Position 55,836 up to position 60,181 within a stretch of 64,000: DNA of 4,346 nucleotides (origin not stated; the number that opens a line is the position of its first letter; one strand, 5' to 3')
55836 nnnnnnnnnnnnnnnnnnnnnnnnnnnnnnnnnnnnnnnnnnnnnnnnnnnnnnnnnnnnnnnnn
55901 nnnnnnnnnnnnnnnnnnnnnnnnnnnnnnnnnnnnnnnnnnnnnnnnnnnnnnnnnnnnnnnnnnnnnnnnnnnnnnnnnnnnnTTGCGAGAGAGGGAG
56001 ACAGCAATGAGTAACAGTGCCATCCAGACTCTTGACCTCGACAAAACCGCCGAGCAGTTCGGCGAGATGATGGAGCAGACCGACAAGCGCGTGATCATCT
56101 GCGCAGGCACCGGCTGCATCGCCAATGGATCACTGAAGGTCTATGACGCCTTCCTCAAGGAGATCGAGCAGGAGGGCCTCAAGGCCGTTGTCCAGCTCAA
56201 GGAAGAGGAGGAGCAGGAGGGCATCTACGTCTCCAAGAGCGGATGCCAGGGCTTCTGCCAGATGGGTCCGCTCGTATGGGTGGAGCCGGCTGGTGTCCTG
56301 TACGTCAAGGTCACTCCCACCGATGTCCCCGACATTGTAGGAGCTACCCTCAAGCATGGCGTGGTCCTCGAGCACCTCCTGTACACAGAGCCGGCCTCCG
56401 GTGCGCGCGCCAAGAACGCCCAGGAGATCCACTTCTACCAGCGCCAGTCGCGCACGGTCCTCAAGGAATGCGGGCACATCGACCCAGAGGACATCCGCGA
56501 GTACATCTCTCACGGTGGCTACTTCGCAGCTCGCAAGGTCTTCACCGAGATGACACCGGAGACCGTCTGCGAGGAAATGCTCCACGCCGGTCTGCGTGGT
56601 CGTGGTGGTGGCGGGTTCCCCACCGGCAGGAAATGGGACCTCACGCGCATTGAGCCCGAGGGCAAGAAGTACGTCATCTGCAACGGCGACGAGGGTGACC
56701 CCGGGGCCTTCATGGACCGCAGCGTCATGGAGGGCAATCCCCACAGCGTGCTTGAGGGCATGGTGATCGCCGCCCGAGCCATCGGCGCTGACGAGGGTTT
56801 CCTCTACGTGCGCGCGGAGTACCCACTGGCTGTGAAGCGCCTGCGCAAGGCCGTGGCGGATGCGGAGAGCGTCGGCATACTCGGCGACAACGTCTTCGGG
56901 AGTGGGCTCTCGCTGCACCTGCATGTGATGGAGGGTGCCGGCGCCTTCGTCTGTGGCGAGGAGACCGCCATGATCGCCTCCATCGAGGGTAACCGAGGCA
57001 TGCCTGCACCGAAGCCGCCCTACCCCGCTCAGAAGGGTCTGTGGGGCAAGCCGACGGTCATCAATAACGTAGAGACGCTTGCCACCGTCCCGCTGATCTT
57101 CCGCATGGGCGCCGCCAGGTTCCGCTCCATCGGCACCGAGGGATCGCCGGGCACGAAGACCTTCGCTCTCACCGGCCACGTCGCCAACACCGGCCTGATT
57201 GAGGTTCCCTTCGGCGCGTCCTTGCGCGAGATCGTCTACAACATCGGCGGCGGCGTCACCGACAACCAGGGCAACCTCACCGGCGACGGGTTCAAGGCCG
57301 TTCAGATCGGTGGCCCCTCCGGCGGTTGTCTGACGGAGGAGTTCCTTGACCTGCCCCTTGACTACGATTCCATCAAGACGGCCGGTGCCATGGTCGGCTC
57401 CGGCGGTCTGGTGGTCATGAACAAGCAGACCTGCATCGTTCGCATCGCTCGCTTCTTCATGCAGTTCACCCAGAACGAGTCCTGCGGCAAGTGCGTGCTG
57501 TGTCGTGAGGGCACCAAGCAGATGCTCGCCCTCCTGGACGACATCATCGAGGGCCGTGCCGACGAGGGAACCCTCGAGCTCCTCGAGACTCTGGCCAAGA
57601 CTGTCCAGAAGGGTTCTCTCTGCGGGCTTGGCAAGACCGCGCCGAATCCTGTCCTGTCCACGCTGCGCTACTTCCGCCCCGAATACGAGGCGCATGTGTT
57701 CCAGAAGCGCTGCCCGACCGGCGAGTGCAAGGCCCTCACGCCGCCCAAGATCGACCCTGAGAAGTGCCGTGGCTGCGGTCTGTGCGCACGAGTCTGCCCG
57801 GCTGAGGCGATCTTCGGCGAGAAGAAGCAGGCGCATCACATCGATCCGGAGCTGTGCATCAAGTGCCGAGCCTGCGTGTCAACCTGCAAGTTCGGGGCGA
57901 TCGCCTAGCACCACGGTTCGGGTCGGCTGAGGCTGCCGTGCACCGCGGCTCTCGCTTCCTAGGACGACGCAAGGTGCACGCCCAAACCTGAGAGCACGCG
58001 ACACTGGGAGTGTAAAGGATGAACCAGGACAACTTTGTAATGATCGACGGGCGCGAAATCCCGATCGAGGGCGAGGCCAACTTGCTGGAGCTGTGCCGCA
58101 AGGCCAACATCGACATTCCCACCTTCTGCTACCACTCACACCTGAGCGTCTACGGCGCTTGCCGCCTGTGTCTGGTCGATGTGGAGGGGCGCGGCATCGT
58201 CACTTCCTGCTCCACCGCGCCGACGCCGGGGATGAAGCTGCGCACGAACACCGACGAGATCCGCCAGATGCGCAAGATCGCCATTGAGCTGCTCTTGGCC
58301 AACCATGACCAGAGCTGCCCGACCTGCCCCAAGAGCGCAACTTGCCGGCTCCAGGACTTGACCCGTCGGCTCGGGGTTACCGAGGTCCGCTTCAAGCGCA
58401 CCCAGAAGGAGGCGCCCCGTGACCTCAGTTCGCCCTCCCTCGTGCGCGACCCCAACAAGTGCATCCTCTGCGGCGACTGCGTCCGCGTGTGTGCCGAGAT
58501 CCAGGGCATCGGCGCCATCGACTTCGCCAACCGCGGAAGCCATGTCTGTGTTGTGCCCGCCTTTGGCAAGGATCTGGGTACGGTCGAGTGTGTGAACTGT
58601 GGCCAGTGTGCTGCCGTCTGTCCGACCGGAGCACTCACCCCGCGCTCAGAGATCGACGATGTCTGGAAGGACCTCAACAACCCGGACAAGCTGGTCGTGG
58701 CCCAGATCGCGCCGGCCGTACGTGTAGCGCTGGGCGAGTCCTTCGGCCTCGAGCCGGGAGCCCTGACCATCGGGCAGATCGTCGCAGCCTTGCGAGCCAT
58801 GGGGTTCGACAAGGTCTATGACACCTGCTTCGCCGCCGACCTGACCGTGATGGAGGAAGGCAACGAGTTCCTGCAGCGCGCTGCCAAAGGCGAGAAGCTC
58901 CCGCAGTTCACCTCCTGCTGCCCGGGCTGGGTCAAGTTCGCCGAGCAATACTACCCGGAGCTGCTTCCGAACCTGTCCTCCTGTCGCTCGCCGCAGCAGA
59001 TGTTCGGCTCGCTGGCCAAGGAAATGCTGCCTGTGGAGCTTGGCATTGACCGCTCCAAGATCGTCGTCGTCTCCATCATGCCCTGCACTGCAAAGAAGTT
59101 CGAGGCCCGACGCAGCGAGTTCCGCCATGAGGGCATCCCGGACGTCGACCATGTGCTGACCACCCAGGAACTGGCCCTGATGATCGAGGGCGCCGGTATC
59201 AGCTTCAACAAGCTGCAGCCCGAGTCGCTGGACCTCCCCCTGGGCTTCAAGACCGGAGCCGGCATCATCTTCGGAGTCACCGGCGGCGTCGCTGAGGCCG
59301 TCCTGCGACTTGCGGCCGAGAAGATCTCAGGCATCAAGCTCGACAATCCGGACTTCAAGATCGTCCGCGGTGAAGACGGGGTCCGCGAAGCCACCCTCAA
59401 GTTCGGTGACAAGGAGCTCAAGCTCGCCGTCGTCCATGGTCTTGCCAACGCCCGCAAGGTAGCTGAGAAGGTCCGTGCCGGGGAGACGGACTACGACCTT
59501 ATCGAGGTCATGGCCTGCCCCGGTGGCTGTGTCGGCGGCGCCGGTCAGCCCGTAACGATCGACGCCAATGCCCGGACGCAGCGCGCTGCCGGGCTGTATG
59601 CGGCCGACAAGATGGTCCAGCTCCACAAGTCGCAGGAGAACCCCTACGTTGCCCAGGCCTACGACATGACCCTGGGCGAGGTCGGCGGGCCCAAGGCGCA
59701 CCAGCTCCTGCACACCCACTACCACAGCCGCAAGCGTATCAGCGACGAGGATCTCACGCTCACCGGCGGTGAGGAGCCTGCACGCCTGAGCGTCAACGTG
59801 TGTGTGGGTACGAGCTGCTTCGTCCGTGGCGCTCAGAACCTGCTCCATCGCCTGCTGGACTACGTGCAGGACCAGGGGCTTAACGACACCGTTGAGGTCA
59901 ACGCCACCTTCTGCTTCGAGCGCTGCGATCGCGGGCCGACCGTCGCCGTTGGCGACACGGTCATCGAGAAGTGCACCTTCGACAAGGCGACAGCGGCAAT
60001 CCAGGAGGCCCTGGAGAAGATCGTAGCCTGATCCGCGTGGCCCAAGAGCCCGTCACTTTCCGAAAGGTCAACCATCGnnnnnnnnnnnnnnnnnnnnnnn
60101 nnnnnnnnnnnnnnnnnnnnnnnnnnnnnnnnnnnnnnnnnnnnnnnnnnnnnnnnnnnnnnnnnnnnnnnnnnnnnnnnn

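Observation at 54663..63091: Rex-hydCBA-hydS-PP2C cluster: bifurcating [FeFe]-hydrogenase with a downstream H2-sensing hydrogenase-PAS protein and phosphatase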

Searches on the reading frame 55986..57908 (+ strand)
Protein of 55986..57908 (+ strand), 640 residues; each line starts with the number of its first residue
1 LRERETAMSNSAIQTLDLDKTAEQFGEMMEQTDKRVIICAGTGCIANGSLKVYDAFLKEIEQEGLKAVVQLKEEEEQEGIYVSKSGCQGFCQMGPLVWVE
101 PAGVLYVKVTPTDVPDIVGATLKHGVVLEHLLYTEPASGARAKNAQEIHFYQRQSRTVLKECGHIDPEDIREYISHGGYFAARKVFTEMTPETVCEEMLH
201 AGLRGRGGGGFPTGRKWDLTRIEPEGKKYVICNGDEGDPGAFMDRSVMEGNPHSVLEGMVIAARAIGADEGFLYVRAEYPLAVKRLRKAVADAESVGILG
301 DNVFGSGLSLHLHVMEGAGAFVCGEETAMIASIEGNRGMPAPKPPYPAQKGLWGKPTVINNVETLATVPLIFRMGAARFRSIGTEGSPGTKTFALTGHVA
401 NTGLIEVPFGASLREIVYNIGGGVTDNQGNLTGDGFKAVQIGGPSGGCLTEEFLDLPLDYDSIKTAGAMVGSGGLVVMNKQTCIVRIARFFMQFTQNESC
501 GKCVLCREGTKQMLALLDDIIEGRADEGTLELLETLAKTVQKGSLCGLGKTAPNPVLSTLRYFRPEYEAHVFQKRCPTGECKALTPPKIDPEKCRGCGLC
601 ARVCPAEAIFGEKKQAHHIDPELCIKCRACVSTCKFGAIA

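Call 3: search_protein_families(library=pfam, proteins=[window:55986-57908:+], max_evalue=0.01)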
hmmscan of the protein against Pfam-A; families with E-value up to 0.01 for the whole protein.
window:55986-57908:+ (640 aa): 13 families
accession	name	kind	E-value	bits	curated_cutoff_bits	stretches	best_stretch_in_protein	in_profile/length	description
PF01512.22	Complex1_51K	-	7.8e-47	159.4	31.2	1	200-369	3-149/150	Nuo51 FMN-binding domain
PF10589.14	NADH_4Fe-4S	-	1.9e-33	114.6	23.5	1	487-570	2-85/85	NADH-ubiquinone oxidoreductase-F iron-sulfur binding region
PF00037.32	Fer4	-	1.4e-13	50.5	21.1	2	587-609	1-23/24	4Fe-4S binding domain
PF12837.12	Fer4_6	-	7.1e-12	45.1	25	2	587-609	2-24/24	4Fe-4S binding domain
PF12797.12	Fer4_2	-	2.3e-08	33.9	24.5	2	586-606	2-22/22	4Fe-4S binding domain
PF13237.11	Fer4_10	-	3.2e-08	33.8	25.5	1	587-634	2-52/53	4Fe-4S dicluster domain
PF12838.12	Fer4_7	-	4e-08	34.1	27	1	593-638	1-52/52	4Fe-4S dicluster domain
PF14697.11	Fer4_21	-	9.1e-08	32.6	35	1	588-635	2-52/59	4Fe-4S dicluster domain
PF13187.11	Fer4_9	-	7.7e-06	26.3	27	1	593-639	1-52/52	4Fe-4S dicluster domain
PF01257.25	2Fe-2S_thioredx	-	1.2e-05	25.7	24.8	1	33-119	65-142/145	Thioredoxin-like [2Fe-2S] ferredoxin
PF10531.15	SLBB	-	0.00029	21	27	1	393-426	2-35/55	SLBB domain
PF12800.12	Fer4_4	-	0.00063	20.3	24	2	591-606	1-16/17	4Fe-4S binding domain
PF25160.1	LdpA_Fe-S-bd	-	0.0076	16.5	27.6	1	575-609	12-43/49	LdpA Fe-S cluster-binding domain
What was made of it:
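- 56007..57908 (+): hydB, NuoF-like FMN/NADH subunit (633 aa) with an N-terminal [2Fe-2S] domain and a C-terminal 2x[4Fe-4S] domain. Call 3.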

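Call 4: search_protein_families(library=ncbifam, proteins=[window:55986-57908:+], max_evalue=0.01)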
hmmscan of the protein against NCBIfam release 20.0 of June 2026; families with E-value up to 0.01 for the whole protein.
window:55986-57908:+ (640 aa): 58 families (the best 25 are shown)
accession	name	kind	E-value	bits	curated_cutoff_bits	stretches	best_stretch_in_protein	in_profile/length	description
TIGR01959.1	nuoF_fam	equivalog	1.9e-136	454.7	558.65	1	166-571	10-410/410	NADH-quinone oxidoreductase subunit NuoF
NF008436.0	PRK11278.1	equivalog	5.4e-107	358.5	749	1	169-585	26-440/448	NADH-quinone oxidoreductase subunit NuoF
NF010120.0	PRK13596.1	equivalog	2.3e-106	355.9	389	1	178-575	27-421/433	NADH-quinone oxidoreductase subunit NuoF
TIGR01945.1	rnfC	subfamily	1.5e-10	40.2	245.95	1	181-294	111-222/435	RnfABCDGE type electron transport complex subunit C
TIGR04481.1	PR_assoc_PrdC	equivalog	5.6e-10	38.6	490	1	186-298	67-176/425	proline reductase-associated electron transfer protein PrdC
NF041612.1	fdxn_Clost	equivalog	1.1e-09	38.8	150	1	42-131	12-100/102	2Fe-2S ferredoxin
NF003454.1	PRK05035.1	equivalog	1.4e-09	37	345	1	185-294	117-224/556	electron transport complex subunit RsxC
NF058577.1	FdxA_fam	equivalog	2.9e-09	37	65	2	592-638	7-52/52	4Fe-4S ferredoxin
NF040864.1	HgcB_ferredoxin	equivalog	6e-09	35.6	99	1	588-639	10-61/93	mercury methylation ferredoxin HgcB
NF043039.1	HgcAB_like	equivalog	8.2e-09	35.5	285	1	587-639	295-349/350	HgcAB-like fusion protein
NF005415.0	PRK06991.1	equivalog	1.1e-08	35.1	281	1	584-639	77-132/284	electron transport complex subunit RsxB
TIGR01944.1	rnfB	subfamily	1.9e-08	34.1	68.7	1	589-639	110-160/190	RnfABCDGE type electron transport complex subunit B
NF040770.1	hetero_SS_HdrA2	exception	4.5e-08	31.7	1100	1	587-639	572-623/777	CoB-CoM heterodisulfide reductase HdrA2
NF041613.1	fdxn_Azotob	equivalog_domain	4.5e-07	30.1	195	1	43-127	23-96/107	2Fe-2S ferredoxin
TIGR04105.1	FeFe_hydrog_B1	subfamily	7.4e-07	28.2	450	1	574-639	123-205/462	monomeric [FeFe] hydrogenase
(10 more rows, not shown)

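Call 56: search_solved_structures(query=window:56007-57905:+, max_evalue=1e-50)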
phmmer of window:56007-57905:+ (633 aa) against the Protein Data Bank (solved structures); distinct sequences matched with E-value up to 1e-50: 61 (the best 60 are shown).
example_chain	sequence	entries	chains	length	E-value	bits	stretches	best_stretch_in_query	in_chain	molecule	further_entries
7t2r_B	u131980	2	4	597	1.5e-232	776.8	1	28-632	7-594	NiFe hydrogenase subunit B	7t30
8a6t_B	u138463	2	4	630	1.2e-223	747.4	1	11-632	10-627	Electron bifurcating hydrogenase subunit HydB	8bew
7p5h_B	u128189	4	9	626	1.2e-216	724.4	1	28-632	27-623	Fe-hydrogenase, subunit beta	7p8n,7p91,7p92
7q4v_B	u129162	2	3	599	8e-212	708.4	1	27-632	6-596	Iron hydrogenase HydB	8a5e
9bov_B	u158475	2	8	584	7.6e-202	675.4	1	71-632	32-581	NADH dehydrogenase (Quinone)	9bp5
8oh5_B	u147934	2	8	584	1.1e-191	641.8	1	58-632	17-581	NAD-reducing hydrogenase subunit HoxF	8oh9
9n5u_B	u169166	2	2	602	1.6e-191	641.3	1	64-632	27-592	NfnB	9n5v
9mqx_B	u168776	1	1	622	6.5e-187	626.1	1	29-633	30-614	NADH:ubiquinone oxidoreductase, NADH-binding (51 kD) subunit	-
7q4w_B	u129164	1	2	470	1.1e-184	618.7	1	163-632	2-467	Iron hydrogenase HydB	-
6vw7_B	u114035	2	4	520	5e-115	388.6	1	69-559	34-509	NAD-dependent formate dehydrogenase beta subunit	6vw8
2fug_1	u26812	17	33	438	1.6e-106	360.5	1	149-568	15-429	NADH-quinone oxidoreductase chain 1 | NADH-QUINONE OXIDOREDUCTASE SUBUNIT 1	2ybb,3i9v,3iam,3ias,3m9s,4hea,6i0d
9wxb_C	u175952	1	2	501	4.7e-104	352.3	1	72-560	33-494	Formate dehydrogenase beta subunit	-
7q5y_C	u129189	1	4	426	4.8e-104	352.3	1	157-563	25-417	NADH-quinone oxidoreductase subunit F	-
6hl2_B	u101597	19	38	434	4.9e-104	352.3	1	157-563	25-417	NADH-quinone oxidoreductase subunit F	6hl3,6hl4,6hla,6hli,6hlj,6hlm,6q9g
6q9c_B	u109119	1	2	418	7.9e-104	351.6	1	157-562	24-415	NADH-quinone oxidoreductase subunit F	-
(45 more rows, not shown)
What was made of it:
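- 56007..57908 (+): Call 56: 8a6t_B E 1e-223, 7p5h_B E 1e-217, 7t2r_B E 1e-232.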

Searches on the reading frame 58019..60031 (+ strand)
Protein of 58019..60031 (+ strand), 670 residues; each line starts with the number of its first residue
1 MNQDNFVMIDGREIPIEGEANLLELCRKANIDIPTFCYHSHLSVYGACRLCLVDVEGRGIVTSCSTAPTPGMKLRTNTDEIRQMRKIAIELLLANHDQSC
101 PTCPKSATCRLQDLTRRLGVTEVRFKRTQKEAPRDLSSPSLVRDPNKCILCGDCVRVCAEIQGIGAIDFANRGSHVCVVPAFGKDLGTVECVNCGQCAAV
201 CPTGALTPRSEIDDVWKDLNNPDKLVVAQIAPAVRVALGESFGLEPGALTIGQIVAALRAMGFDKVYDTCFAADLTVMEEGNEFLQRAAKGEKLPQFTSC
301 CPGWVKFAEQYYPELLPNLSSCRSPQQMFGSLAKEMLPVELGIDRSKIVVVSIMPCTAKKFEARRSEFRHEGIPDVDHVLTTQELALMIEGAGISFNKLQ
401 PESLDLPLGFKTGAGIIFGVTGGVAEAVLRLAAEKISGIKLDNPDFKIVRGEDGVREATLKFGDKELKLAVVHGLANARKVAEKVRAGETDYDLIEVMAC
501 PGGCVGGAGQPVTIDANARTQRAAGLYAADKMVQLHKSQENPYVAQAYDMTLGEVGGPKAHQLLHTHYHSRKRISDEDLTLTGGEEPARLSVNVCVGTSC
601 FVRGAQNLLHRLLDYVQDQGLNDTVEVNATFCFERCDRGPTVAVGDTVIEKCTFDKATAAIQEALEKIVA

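Call 3: search_protein_families(library=pfam, proteins=[window:58019-60031:+], max_evalue=0.01)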
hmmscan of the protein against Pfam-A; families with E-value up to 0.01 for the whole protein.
window:58019-60031:+ (670 aa): 15 families
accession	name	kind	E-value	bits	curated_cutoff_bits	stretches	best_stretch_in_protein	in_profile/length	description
PF02906.19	Fe_hyd_lg_C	-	1.6e-97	326.4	22.1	1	225-508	2-245/245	Iron only hydrogenase large subunit, C-terminal domain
PF02256.22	Fe_hyd_SSU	-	2.9e-21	75.7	24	1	518-571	3-56/56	Iron hydrogenase small subunit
PF10588.14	NADH-G_4Fe-4S_3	-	8.8e-16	57.6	27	1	85-124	1-40/40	NADH-ubiquinone oxidoreductase-G iron-sulfur binding region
PF13510.11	Fer2_4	-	4.1e-14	52.8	22.8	1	7-78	6-81/82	2Fe-2S iron-sulfur cluster binding domain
PF01257.25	2Fe-2S_thioredx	-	3.2e-08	34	24.8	1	588-663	64-143/145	Thioredoxin-like [2Fe-2S] ferredoxin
PF12837.12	Fer4_6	-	1.6e-07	31.4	25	2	143-160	4-21/24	4Fe-4S binding domain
PF12838.12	Fer4_7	-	1.7e-07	32.1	27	1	147-205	1-52/52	4Fe-4S dicluster domain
PF00037.32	Fer4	-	2.1e-07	30.9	21.1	2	190-207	7-24/24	4Fe-4S binding domain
PF13237.11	Fer4_10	-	3.2e-07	30.6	25.5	2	141-163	2-28/53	4Fe-4S dicluster domain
PF22117.2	Fer4_Nqo3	-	6.5e-07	29.9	27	1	142-207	5-67/67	NADH-quinone oxidoreductase subunit 3, ferredoxin-like domain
PF14697.11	Fer4_21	-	6.5e-05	23.4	35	1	144-205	4-56/59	4Fe-4S dicluster domain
PF13484.11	Fer4_16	-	0.00013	23.1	30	1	190-212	1-24/66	4Fe-4S double cluster binding domain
PF13187.11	Fer4_9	-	0.00022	21.6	27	1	189-205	35-51/52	4Fe-4S dicluster domain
PF12797.12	Fer4_2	-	0.0013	19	24.5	1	142-159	4-21/22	4Fe-4S binding domain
PF13534.11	Fer4_17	-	0.005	17.8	22.2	0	190-204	45-59/61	4Fe-4S dicluster domain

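Call 4: search_protein_families(library=ncbifam, proteins=[window:58019-60031:+], max_evalue=0.01)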
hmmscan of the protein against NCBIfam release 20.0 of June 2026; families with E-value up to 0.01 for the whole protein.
window:58019-60031:+ (670 aa): 40 families (the best 25 are shown)
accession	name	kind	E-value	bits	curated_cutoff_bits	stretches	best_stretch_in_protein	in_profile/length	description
NF040763.1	FeFe_hydrog_A6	exception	4.3e-230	764.9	765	1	7-571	3-571/571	NADH-dependent [FeFe] hydrogenase, group A6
NF040762.1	Hydr_FeFe_Clost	exception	3.7e-164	547.5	900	1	7-568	3-571/572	ferredoxin hydrogenase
TIGR02512.1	FeFe_hydrog_A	subfamily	6e-152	505.9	405.95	1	141-512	2-374/375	[FeFe] hydrogenase, group A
TIGR04105.1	FeFe_hydrog_B1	subfamily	4.3e-61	207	450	2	143-440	139-414/462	monomeric [FeFe] hydrogenase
NF005745.0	PRK07569.1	equivalog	1.8e-54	184.6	333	1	7-210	6-211/238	bidirectional hydrogenase complex protein HoxU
TIGR01973.1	NuoG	equivalog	7.9e-48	163.6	470.05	1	7-208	1-200/606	NADH-quinone oxidoreductase subunit NuoG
NF006305.0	PRK08493.1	equivalog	7.9e-36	123.5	591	1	7-208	4-223/819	NADH-quinone oxidoreductase subunit G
NF005895.0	PRK07860.1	equivalog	5e-29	100.9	802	1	7-207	20-221/811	NADH-quinone oxidoreductase subunit G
NF009454.0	PRK12814.1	equivalog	1.9e-22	79.4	916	2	7-101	6-101/657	putative NADPH-dependent glutamate synthase small subunit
NF045480.1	FdxA_Actino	equivalog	4.6e-06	26.8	125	1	190-222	39-71/107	ferredoxin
NF005747.0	PRK07571.1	equivalog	1.6e-05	24.6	224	1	591-665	91-169/173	bidirectional hydrogenase complex protein HoxE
NF058577.1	FdxA_fam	equivalog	1.7e-05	24.9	65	1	190-205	8-23/52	4Fe-4S ferredoxin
TIGR01958.1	nuoE_fam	subfamily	3.8e-05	23.9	142.4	1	587-659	66-142/148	NADH-quinone oxidoreductase subunit NuoE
NF004546.0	PRK05888.3-3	equivalog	4.6e-05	22.9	260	0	121-159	82-120/196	NADH-quinone oxidoreductase subunit NuoI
NF005722.0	PRK07539.1-2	equivalog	7.3e-05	22.9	141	1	590-662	78-154/157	NADH-quinone oxidoreductase subunit NuoE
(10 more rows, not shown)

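Call 55: search_solved_structures(query=window:58019-60028:+, max_evalue=1e-50)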
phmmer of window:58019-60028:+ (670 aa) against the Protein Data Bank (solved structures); distinct sequences matched with E-value up to 1e-50: 43.
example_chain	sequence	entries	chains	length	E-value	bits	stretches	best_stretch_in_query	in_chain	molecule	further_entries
8a6t_A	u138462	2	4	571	3.3e-179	600.7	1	7-573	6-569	Electron bifurcating hydrogenase subunit HydA1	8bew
7p5h_A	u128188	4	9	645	1.8e-177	595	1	7-658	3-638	Fe-hydrogenase, subunit alpha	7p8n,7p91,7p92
7q4v_A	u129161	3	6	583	6.5e-162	543.6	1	8-573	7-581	Iron hydrogenase HydA1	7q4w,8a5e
9rj9_A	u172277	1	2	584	2.5e-131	442.5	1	7-569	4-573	Iron hydrogenase 1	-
4xdc_A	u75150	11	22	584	1.2e-130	440.3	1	7-569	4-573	Iron hydrogenase 1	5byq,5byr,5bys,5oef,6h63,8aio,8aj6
4xdd_A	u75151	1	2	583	1.2e-130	440.3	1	7-569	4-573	Iron hydrogenase 1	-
8cjy_A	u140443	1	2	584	1.6e-130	439.8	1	7-569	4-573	Iron hydrogenase 1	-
1c4a_A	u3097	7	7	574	2e-130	439.6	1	7-568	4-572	PROTEIN (FE-ONLY HYDROGENASE) | PROTEIN (PERIPLASMIC HYDROGENASE 1) | Iron hydrogenase 1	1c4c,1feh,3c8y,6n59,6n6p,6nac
9rjo_A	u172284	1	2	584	2.3e-130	439.3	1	7-569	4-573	Iron hydrogenase 1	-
6gm8_A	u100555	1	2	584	3.1e-130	438.9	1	7-569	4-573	Iron hydrogenase 1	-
6gm0_A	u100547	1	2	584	3.1e-130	438.9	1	7-569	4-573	Iron hydrogenase 1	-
6gm2_A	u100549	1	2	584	3.1e-130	438.9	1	7-569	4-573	Iron hydrogenase 1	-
6yf4_A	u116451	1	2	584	3.1e-130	438.9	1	7-569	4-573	Iron hydrogenase 1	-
6gm4_A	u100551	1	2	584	3.1e-130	438.9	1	7-569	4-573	Iron hydrogenase 1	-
7qhf_A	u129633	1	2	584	8e-130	437.5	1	7-569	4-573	Iron hydrogenase 1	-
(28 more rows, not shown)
